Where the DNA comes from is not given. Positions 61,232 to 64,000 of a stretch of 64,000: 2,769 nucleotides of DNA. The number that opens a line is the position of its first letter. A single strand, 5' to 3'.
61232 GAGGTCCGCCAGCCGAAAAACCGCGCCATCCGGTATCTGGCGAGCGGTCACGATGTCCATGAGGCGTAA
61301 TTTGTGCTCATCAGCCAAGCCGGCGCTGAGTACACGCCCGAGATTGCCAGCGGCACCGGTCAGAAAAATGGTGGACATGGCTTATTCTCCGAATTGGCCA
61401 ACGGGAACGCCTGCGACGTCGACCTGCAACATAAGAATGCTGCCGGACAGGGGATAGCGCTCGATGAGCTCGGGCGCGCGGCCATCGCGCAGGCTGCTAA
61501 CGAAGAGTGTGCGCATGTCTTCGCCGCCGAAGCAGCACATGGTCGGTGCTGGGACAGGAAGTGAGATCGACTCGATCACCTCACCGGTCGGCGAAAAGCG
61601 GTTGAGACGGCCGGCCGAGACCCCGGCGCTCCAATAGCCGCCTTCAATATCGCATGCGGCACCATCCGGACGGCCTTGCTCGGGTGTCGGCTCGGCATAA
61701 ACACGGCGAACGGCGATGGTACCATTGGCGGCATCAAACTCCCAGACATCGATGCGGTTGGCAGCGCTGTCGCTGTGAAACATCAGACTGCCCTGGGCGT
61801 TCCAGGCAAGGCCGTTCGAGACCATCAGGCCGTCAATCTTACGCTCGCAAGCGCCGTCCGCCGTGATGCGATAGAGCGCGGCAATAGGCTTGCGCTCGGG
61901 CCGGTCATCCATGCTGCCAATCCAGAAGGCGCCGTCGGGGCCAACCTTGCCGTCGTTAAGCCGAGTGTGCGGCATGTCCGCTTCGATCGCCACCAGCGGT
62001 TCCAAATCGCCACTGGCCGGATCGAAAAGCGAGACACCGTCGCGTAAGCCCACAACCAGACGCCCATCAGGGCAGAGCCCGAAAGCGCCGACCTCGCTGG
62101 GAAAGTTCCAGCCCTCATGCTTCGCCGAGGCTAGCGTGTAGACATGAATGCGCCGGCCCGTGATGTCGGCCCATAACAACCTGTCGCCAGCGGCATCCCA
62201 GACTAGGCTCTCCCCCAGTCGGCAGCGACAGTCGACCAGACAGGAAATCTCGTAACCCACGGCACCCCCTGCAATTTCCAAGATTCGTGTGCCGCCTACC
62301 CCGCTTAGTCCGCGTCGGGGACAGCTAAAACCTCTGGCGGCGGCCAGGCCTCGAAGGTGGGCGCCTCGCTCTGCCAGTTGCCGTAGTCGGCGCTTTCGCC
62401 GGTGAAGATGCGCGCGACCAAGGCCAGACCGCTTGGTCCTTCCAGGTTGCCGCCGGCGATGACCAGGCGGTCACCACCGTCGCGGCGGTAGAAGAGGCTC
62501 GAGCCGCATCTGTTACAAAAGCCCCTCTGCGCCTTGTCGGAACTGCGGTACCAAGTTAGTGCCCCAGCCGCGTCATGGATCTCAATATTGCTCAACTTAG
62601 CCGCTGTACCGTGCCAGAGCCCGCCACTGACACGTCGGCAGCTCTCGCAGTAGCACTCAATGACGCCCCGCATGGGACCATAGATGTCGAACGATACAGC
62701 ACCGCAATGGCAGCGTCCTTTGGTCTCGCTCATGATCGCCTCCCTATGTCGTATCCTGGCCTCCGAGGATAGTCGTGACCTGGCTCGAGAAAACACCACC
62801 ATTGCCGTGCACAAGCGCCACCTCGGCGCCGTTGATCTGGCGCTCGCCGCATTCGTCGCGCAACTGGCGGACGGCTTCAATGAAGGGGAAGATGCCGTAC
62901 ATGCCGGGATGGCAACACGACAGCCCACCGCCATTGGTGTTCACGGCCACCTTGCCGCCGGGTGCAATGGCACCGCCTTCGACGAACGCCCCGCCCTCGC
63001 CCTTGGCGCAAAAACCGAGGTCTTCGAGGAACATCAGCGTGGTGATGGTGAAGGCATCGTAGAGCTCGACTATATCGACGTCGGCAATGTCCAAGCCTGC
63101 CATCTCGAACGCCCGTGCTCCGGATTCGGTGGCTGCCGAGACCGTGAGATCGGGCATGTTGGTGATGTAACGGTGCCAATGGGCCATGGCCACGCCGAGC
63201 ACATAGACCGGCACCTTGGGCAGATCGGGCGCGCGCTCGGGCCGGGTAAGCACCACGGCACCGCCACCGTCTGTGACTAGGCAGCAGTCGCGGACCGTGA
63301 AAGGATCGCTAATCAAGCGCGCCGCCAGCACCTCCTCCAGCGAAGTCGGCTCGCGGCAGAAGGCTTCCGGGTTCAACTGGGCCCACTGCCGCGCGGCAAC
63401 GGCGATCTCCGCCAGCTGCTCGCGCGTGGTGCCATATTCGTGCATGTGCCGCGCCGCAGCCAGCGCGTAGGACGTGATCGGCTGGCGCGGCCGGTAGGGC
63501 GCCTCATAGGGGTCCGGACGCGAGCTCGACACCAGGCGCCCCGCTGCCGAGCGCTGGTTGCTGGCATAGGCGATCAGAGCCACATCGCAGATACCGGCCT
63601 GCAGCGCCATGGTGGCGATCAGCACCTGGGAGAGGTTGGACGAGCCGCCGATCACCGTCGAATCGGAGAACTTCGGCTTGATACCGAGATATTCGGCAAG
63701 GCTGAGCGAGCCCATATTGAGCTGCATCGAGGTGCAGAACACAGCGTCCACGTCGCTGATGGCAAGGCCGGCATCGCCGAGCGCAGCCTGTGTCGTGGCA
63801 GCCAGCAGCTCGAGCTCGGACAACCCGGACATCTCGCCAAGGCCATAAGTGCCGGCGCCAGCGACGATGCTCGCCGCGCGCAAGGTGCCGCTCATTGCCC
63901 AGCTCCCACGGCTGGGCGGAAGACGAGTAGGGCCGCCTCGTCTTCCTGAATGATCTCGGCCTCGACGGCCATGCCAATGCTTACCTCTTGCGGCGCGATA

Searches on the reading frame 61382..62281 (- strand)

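Call 55: search_protein_families(library=pfam, proteins=[window:61382-62281:-], max_evalue=0.0001)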
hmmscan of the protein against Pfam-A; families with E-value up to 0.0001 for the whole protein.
window:61382-62281:- (299 aa): 1 family
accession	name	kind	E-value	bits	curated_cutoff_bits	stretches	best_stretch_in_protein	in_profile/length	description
PF08450.18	SGL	-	6.5e-82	275.3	26.3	1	22-264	1-245/246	SMP-30/Gluconolactonase/LRE-like region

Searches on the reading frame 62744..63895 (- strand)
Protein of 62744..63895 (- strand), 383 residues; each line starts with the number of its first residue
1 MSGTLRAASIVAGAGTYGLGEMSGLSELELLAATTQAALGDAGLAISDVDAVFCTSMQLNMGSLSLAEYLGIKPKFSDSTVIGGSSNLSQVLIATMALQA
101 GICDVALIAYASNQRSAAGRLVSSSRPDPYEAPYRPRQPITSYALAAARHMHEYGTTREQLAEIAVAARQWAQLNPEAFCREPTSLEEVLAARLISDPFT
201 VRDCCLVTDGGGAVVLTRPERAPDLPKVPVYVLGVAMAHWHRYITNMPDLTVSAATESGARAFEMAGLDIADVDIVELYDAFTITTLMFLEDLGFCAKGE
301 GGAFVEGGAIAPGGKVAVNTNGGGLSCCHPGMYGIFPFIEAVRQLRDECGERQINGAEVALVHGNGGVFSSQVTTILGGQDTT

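Call 55: search_protein_families(library=pfam, proteins=[window:62744-63895:-], max_evalue=0.0001)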
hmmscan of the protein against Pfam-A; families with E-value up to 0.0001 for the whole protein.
window:62744-63895:- (383 aa): 2 families
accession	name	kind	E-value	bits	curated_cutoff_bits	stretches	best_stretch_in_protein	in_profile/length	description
PF22691.2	Thiolase_C_1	-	1.4e-68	229.5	28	1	237-378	2-143/144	Thiolase C-terminal domain-like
PF02803.24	Thiolase_C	-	2.2e-08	34.2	27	1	253-353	22-105/123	Thiolase, C-terminal domain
